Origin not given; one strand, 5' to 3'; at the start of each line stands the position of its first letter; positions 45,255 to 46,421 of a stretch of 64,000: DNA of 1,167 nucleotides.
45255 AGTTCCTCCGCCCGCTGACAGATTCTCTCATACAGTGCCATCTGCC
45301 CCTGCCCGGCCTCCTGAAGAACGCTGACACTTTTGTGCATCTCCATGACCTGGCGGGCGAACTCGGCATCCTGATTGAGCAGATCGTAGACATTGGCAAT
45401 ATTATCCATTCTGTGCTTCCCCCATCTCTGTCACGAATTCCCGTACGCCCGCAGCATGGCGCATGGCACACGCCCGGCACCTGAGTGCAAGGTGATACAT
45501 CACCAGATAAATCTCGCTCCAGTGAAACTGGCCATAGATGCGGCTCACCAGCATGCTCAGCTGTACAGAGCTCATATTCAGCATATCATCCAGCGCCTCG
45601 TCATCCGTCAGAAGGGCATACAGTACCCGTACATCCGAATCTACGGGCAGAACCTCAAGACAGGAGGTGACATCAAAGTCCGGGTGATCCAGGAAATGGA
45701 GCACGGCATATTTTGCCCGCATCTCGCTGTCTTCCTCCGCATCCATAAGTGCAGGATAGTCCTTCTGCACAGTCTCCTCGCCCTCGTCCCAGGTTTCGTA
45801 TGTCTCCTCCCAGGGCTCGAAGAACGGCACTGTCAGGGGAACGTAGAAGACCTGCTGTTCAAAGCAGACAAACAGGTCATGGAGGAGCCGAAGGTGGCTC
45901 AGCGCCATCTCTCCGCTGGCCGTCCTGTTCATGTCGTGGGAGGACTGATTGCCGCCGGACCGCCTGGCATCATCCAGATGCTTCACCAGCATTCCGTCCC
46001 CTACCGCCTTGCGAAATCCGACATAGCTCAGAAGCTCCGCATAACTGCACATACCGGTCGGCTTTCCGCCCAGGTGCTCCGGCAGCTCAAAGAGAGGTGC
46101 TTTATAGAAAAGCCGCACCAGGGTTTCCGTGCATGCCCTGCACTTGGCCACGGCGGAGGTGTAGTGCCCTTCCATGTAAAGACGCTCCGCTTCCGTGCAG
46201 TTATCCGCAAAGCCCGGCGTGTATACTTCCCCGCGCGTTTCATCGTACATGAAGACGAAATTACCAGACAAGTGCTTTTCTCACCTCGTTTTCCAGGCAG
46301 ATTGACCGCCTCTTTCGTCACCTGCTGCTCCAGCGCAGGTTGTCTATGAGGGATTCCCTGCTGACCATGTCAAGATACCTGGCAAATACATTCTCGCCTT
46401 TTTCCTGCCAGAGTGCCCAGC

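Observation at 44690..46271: Translationally coupled DUF4145 / coiled-coil two-gene cassette: best candidate for an undescribed conflict (defence or toxin-type) system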

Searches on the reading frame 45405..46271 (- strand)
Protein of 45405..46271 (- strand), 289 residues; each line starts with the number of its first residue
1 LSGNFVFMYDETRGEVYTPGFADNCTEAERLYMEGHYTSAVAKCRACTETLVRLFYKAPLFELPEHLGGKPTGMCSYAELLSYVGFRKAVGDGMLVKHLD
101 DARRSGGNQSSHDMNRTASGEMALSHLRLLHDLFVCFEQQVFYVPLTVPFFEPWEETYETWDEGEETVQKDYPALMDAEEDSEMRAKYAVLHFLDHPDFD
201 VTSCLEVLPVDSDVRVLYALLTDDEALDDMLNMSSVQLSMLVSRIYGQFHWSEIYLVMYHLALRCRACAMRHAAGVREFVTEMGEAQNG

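Call 3: search_protein_families(library=pfam, proteins=[window:45405-46271:-], max_evalue=1)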
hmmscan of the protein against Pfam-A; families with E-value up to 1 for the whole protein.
window:45405-46271:- (289 aa): 2 families
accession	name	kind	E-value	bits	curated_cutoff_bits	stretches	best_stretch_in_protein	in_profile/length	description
PF20120.5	DUF6510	-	0.038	14.3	26.4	1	31-55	41-65/86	Family of unknown function (DUF6510)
PF17127.10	DUF5106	-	0.2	12.5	28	1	180-205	28-53/151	Domain of unknown function (DUF5106)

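Call 4: search_protein_families(library=padloc, proteins=[window:45405-46271:-], max_evalue=1)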
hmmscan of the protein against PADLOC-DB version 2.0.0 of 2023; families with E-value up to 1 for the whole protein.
window:45405-46271:- (289 aa): 0 families

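Call 5: search_protein_families(library=ncbifam, proteins=[window:45405-46271:-], max_evalue=1)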
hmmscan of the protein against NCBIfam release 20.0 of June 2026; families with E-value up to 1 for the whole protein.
window:45405-46271:- (289 aa): 0 families

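Call 6: find_homologous_proteins(query=window:45405-46271:-)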
Query window:45405-46271:- (289 aa): 1 proteins with E <= 0.001 among 634 candidates.
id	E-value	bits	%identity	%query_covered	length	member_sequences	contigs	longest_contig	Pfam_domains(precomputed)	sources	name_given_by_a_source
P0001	1.2e-191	653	100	98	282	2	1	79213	-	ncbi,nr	ncbi:MAG: hypothetical protein IJ083_00435 [Clostridia bacterium]|nr:hypothetical protein [Clostridi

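Call 14: find_homologous_proteins(query=A1, max_evalue=0.01)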
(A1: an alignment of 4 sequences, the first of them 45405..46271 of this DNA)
Query A1 (4 sequences) (289 aa, profile of the alignment): 3 proteins with E <= 0.01 among 2183 candidates.
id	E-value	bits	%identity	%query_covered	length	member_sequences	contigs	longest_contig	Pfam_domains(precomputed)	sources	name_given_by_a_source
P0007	3.4e-136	471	28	97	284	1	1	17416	-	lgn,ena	-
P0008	4.0e-131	455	26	89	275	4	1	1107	-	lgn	-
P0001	8.2e-122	424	100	98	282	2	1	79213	-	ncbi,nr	ncbi:MAG: hypothetical protein IJ083_00435 [Clostridia bacterium]|nr:hypothetical protein [Clostridi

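Call 15: search_protein_families(library=pfam, alignment_id=A1, max_evalue=10)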
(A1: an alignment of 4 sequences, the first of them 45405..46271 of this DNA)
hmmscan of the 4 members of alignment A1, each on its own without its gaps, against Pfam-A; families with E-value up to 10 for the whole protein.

A. member 1, window:45405-46271:- (289 aa): 2 families
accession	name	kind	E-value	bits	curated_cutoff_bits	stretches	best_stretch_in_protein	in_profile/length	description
PF20120.5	DUF6510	-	0.038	14.3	26.4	1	31-55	41-65/86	Family of unknown function (DUF6510)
PF17127.10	DUF5106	-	0.2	12.5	28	1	180-205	28-53/151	Domain of unknown function (DUF5106)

B. families by the number of members that match (of 4 scanned): 5 families
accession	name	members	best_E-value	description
PF13643.11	DUF4145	2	0.0005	Domain of unknown function (DUF4145)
PF05168.19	HEPN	2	0.13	HEPN domain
PF20120.5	DUF6510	1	0.038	Family of unknown function (DUF6510)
PF06345.17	Drf_DAD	1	0.071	DRF Autoregulatory Domain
PF17127.10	DUF5106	1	0.2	Domain of unknown function (DUF5106)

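Call 28: predict_structure(alignment_id=A3)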
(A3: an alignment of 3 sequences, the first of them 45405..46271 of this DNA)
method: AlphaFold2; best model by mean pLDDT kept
length: 289 residues; sequences in the alignment: 3
mean_pLDDT: 71.9   pTM: 0.52
mean pLDDT of the five models: 71.9, 70.4, 69.7, 53.3, 52.4
residues with pLDDT >= 90: 47; 70-90: 126; 50-70: 72; < 50: 44
segments of 3 or more residues with pLDDT < 50: 1-3, 63-68, 107-115, 144-167
pLDDT, mean of each block of 10 residues (from residue 1): 50 63 83 85 87 69 49 70 70 73 60 57 83 74 46 38 48 93 96 92 94 93 88 66 77 76 77 69 58
secondary structure, 60 per line:
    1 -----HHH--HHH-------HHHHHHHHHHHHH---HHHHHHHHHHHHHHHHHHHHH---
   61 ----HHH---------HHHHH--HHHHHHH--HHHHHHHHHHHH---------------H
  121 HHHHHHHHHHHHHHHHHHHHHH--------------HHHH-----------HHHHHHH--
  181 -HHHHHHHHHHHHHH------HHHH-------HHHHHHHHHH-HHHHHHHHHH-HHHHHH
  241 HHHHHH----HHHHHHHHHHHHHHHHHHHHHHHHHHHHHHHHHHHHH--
elements in order: H21-33 H37-57 H77-81 H84-90 H93-104 H120-142 H157-160 H172-178 H182-195 H202-205 H213-222 H224-233 H235-246 H251-287

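Call 32: search_solved_structures(query=A4, max_evalue=10, show_alignments=2)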
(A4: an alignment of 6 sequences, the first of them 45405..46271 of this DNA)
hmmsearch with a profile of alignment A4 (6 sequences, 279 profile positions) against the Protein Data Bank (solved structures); distinct sequences matched with E-value up to 10: 8.
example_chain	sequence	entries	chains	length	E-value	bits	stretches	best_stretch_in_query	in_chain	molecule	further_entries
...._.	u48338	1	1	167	0.11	15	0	189-216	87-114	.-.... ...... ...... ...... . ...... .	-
6sch_A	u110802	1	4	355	0.37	13.3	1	213-247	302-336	NADP-dependent isopropanol dehydrogenase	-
3fpl_A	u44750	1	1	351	0.38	13.3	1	213-247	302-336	NADP-dependent alcohol dehydrogenase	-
1kev_A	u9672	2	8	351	0.38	13.3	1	213-247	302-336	NADP-DEPENDENT ALCOHOL DEHYDROGENASE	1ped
2b83_A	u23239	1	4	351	0.39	13.3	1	213-247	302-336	NADP-dependent alcohol dehydrogenase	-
3d3y_A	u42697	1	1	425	0.42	13.1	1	98-202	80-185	Uncharacterized protein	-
3myd_A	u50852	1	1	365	1.3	11.6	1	143-216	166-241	Flagellar biosynthesis protein flhA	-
1jqb_A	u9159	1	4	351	1.6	11.3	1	214-247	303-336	NADP-dependent Alcohol Dehydrogenase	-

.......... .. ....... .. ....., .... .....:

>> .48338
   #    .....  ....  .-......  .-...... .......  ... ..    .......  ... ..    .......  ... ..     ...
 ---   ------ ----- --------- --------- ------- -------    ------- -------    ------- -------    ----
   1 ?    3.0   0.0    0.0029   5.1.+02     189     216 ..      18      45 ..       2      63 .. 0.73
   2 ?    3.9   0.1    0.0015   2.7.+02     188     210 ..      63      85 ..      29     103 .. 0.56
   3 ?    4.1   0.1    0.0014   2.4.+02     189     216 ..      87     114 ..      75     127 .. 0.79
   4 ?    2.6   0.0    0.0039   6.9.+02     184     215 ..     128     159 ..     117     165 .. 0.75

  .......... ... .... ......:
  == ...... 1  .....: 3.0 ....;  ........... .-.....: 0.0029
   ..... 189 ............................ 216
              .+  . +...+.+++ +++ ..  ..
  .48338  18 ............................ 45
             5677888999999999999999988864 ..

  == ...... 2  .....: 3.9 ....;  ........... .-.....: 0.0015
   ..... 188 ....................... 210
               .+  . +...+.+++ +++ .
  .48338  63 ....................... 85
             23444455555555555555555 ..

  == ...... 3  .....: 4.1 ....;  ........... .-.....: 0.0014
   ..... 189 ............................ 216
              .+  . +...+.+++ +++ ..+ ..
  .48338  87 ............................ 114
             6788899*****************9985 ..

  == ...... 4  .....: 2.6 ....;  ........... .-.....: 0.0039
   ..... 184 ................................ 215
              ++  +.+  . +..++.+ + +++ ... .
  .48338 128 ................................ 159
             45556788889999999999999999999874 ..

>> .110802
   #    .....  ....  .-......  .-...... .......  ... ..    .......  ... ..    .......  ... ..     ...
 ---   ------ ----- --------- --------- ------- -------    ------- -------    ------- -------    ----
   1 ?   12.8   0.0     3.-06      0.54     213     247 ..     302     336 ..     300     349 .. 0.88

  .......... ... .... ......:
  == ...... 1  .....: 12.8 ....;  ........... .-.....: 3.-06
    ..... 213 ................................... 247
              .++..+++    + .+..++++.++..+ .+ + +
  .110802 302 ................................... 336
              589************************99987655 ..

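Call 33: fold_search(model_id=the predicted structure, library=pdb)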
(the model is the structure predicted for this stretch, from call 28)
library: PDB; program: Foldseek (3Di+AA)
matches with E <= 10: 129; with E <= 0.001: 0
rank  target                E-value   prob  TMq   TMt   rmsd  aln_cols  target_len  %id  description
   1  2hsb                  4.6e-01  1.00  0.36  0.76   3.8       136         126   10  Crystal structure of a hepn domain containing protein (af_0298) from archaeoglobus fulgidus at 1.95 A resolution (released 2006-08-15)
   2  2q00_A                1.1e+00  0.96  0.29  0.62   5.2       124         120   12  Crystal structure of the P95883_SULSO protein from Sulfolobus solfataricus. NESG target SsR10. (released 2007-05-29)
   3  4fj3_B                1.4e+00  0.10  0.15  0.18  18.8       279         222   11  14-3-3 isoform zeta in complex with a diphoyphorylated C-RAF peptide (released 2012-09-05)
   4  1o3u                  1.6e+00  0.97  0.29  0.66   6.2       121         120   16  Crystal structure of an hepn domain protein (tm0613) from thermotoga maritima at 1.75 A resolution (released 2003-04-22)
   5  9bj7_W                1.8e+00  0.75  0.25  0.40   7.5       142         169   14  Crystal structure of the N-terminal truncated AbiV (residues 24-201) (released 2025-08-13)
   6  9bj7_I                1.8e+00  0.75  0.25  0.40   7.0       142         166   15  Crystal structure of the N-terminal truncated AbiV (residues 24-201) (released 2025-08-13)
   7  3o10_C                2.2e+00  0.92  0.34  0.66   6.0       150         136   13  Crystal structure of the HEPN domain from human sacsin (released 2011-03-30)
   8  1xqs_A                2.3e+00  0.07  0.15  0.16  19.3       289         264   12  Crystal structure of the HspBP1 core domain complexed with the fragment of Hsp70 ATPase domain (released 2005-03-01)
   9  1ufb_A                2.5e+00  0.94  0.33  0.69   4.4       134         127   16  Crystal structure of TT1696 from Thermus thermophilus HB8 (released 2003-11-28)
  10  2fji_1                2.5e+00  0.10  0.21  0.17  16.5       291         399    8  Crystal structure of the C-terminal domain of the exocyst subunit Sec6p (released 2006-05-16)
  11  3o10_A                2.8e+00  0.87  0.34  0.64   6.1       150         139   13  Crystal structure of the HEPN domain from human sacsin (released 2011-03-30)
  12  9bj7_G                2.8e+00  0.51  0.23  0.38  10.3       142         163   18  Crystal structure of the N-terminal truncated AbiV (residues 24-201) (released 2025-08-13)
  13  8g9k_A                3.0e+00  0.11  0.19  0.25  17.2       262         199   14  Geometrically programmable nanomaterial construction using regularized protein building blocks (released 2024-03-13)
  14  9llf_R                3.0e+00  0.08  0.19  0.20  22.0       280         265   14  Cryo-EM structure of D1R-Gs in complex with de novo designed GEM targeting TM3/4/5 (released 2026-03-04)
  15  9hmf_K                3.0e+00  0.07  0.17  0.09  17.2       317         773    8  Periplasmic scaffold of the Campylobacter jejuni flagellar motor (alpha carbon trace) (released 2024-12-25)
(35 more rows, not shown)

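Call 45: search_protein_families(library=pfam, proteins=[P0008], max_evalue=1)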
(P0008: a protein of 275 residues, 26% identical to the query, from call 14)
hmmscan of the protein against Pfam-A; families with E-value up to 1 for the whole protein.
P0008 (275 aa): 1 family
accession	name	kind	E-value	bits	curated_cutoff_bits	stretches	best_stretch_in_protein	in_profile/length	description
PF13643.11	DUF4145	-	0.0006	20.3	23.1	1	30-121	7-84/88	Domain of unknown function (DUF4145)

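Call 63: search_protein_representatives(alignment_id=A3)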
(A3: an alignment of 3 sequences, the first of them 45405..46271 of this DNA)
Query: 3 sequences, 277 profile positions. Proteins with E-value up to 0.001 (for the whole library): 146; up to 1e-10: 11; up to 1e-30: 6. The best 146 are listed.
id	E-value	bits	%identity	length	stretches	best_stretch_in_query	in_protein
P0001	5.0e-128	442.6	-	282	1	9-277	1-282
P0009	9.9e-97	340.0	-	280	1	1-275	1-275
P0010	6.2e-51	189.7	-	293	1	3-270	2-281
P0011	1.8e-47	178.4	-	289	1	3-261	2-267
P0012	4.0e-43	164.1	-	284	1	3-270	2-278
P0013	3.3e-38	148.0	-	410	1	2-269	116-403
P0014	1.8e-20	89.8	-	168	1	79-234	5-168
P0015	6.7e-15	71.5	-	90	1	193-271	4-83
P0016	7.4e-12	61.6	-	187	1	4-134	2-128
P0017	2.0e-11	60.2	-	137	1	3-130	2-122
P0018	2.4e-11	59.9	-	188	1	4-160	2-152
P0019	1.5e-10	57.3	-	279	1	4-151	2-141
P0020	4.2e-10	55.8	-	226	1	1-152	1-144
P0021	1.9e-09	53.6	-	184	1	4-169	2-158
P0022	2.6e-09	53.2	-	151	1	4-139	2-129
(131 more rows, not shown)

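Call 65: search_protein_families(library=pfam, alignment_id=A6, max_evalue=0.001)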
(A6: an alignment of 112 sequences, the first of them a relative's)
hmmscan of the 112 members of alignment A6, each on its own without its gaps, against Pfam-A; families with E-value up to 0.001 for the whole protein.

A. member 1, P0009 (280 aa): 0 families

B. families by the number of members that match (of 112 scanned): 29 families (the first 25 are shown)
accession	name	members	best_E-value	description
PF13643.11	DUF4145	96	5.6e-17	Domain of unknown function (DUF4145)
PF04851.21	ResIII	19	4.4e-42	Type III restriction enzyme, res subunit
PF00270.35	DEAD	18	1.5e-15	DEAD/DEAH box helicase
PF18766.7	SWI2_SNF2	17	5e-21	SWI2/SNF2 ATPase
PF00271.37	Helicase_C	15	3.3e-11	Helicase conserved C-terminal domain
PF04313.20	HSDR_N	15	8.7e-11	Type I restriction enzyme R protein N terminus (HSDR_N)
PF08463.15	EcoEI_R_C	11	2.7e-22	EcoEI R protein C-terminal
PF13588.12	HSDR_N_2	6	1.7e-05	Type I restriction enzyme R protein N terminus (HSDR_N)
PF00176.29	SNF2-rel_dom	4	2.2e-09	SNF2-related domain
PF13872.12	AAA_34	2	1.7e-06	P-loop containing NTP hydrolase pore-1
PF08238.18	Sel1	1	4.7e-90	Sel1 repeat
PF00557.29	Peptidase_M24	1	5.7e-27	Metallopeptidase family M24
PF01901.21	O_anti_polymase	1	8.7e-15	Putative O-antigen polymerase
PF04593.19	SelP_C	1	1.2e-12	Selenoprotein P, C terminal region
PF01420.25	Methylase_S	1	5.4e-11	Type I restriction modification DNA specificity domain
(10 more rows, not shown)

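Call 66: find_encoding_contigs(protein=P0010, flank=8000)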
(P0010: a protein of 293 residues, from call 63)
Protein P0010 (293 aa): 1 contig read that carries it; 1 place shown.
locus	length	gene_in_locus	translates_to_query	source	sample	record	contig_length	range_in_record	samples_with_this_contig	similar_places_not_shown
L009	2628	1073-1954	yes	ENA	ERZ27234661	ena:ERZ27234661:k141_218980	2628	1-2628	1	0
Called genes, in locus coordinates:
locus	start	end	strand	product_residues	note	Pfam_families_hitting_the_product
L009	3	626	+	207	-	?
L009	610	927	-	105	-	-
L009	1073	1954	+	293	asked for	-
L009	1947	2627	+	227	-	?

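Call 68: find_encoding_contigs(protein=P0012, flank=10000)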
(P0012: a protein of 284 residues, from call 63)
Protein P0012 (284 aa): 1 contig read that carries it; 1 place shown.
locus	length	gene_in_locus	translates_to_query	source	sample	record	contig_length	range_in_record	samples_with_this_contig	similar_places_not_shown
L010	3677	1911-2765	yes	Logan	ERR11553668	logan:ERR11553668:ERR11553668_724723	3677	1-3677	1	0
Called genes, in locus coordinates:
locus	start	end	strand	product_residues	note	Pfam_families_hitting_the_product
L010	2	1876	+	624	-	?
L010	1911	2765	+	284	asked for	-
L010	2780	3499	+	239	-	-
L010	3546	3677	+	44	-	?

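Call 69: find_encoding_contigs(protein=P0013, flank=10000)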
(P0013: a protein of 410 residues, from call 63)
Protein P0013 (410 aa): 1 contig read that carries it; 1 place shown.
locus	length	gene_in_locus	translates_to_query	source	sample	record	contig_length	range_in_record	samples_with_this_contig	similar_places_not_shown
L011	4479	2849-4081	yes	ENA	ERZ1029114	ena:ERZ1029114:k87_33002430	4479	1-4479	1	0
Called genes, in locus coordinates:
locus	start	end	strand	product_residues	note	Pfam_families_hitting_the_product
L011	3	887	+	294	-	?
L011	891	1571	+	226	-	PF00072:Response_reg, PF00486:Trans_reg_C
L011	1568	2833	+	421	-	PF00512:HisKA, PF02518:HATPase_c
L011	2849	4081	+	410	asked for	-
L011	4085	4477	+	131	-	?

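Call 80: search_protein_families(library=padloc, alignment_id=A6, max_evalue=0.001)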
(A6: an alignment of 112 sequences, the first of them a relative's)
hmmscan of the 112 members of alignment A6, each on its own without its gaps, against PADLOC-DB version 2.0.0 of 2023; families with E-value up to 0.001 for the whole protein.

A. member 1, P0009 (280 aa): 0 families

B. families by the number of members that match (of 112 scanned): 110 families (the first 25 are shown)
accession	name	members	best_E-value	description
PDLC04472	PDC-M16A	96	6.2e-28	-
PDLC03047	REase_I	74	1.2e-194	Type I restriction enzyme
PDLC03042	REase_I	31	5.5e-47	Type I restriction enzyme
PDLC03049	REase_I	21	7.8e-54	Type I restriction enzyme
PDLC03658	mREase_IV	20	2.6e-27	Type IV methyl-directed restriction enzyme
PDLC03659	mREase_IV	20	5.9e-20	Type IV methyl-directed restriction enzyme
PDLC02707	PbeA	19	2.6e-31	PbeA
PDLC02704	PbeA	18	1.9e-18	PbeA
PDLC02703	PbeA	16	7.7e-20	PbeA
PDLC03597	REase_MTase_IIG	13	9e-12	Type IIG restriction enzyme-methyltransferase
PDLC03048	REase_I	11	1.8e-12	Type I restriction enzyme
PDLC02706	PbeA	9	9e-13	PbeA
PDLC03045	REase_I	9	3.6e-09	Type I restriction enzyme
PDLC02705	PbeA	6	1.8e-13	PbeA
PDLC01439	typeIV_DinG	6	2.2e-10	CAS-IV-A; associated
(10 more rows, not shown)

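Call 86: fold_search(model_id=the predicted structure, library=viral)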
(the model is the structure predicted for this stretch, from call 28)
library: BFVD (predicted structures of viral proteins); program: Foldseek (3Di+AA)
matches with E <= 10: 62; with E <= 0.001: 0
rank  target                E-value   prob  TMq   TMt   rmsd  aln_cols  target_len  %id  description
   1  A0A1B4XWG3            1.7e+00  0.08  0.15  0.17  18.9       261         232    7  Uncharacterized protein [Tenacibaculum phage pT24]
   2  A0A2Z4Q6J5            1.8e+00  0.07  0.16  0.08  23.8       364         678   12  ADP-ribosyltransferase domain and MuF-like fusion protein [Microbacterium phage Percival]
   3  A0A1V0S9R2            2.0e+00  0.06  0.14  0.15  24.3       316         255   10  Ankyrin repeat protein [Catovirus CTV1]
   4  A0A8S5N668            2.4e+00  0.04  0.12  0.07  25.8       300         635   10  Uncharacterized protein [Myoviridae sp. ct8ME27]
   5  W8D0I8                2.6e+00  0.03  0.11  0.10  18.8       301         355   13  Uncharacterized protein [Erwinia phage PhiEaH1]
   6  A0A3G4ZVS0            2.7e+00  0.10  0.19  0.18  19.2       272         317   11  Uncharacterized protein [Edafosvirus sp.]
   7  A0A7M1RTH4            2.7e+00  0.06  0.14  0.07  30.7       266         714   12  Uncharacterized protein [uncultured phage cr131_1]
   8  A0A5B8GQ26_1          3.1e+00  0.06  0.17  0.07  21.2       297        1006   14  Alphavirus-like MT domain-containing protein (Fragment) [Rhizoctonia solani putative virus 3]
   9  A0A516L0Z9            3.5e+00  0.03  0.13  0.07  21.6       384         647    9  (no name in the UniProt tables at hand)
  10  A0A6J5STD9            3.7e+00  0.05  0.17  0.11  19.7       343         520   11  Uncharacterized protein [uncultured Caudovirales phage]
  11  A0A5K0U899            3.8e+00  0.05  0.16  0.17  17.1       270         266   10  Uncharacterized protein [Yasminevirus sp. GU-2018]
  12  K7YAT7                3.8e+00  0.05  0.15  0.15  19.1       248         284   11  Putative ankyrin repeat protein [Megavirus courdo11]
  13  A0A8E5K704            4.2e+00  0.03  0.14  0.15  18.9       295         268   11  (no name in the UniProt tables at hand)
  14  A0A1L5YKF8            4.2e+00  0.03  0.14  0.14  18.9       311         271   12  ML [Sinu virus]
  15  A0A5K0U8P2            4.2e+00  0.03  0.13  0.13  24.0       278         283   10  Uncharacterized protein [Yasminevirus sp. GU-2018]
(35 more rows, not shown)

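Call 91: find_encoding_contigs(protein=P0019, flank=6000, max_places=3)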
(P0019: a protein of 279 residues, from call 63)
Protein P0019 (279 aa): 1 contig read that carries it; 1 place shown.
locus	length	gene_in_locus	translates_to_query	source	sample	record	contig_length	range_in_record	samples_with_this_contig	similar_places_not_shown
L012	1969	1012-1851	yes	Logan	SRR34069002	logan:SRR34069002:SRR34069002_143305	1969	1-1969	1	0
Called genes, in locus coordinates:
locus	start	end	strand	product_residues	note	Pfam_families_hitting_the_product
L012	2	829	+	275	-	?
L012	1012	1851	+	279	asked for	PF13643:DUF4145 (faint)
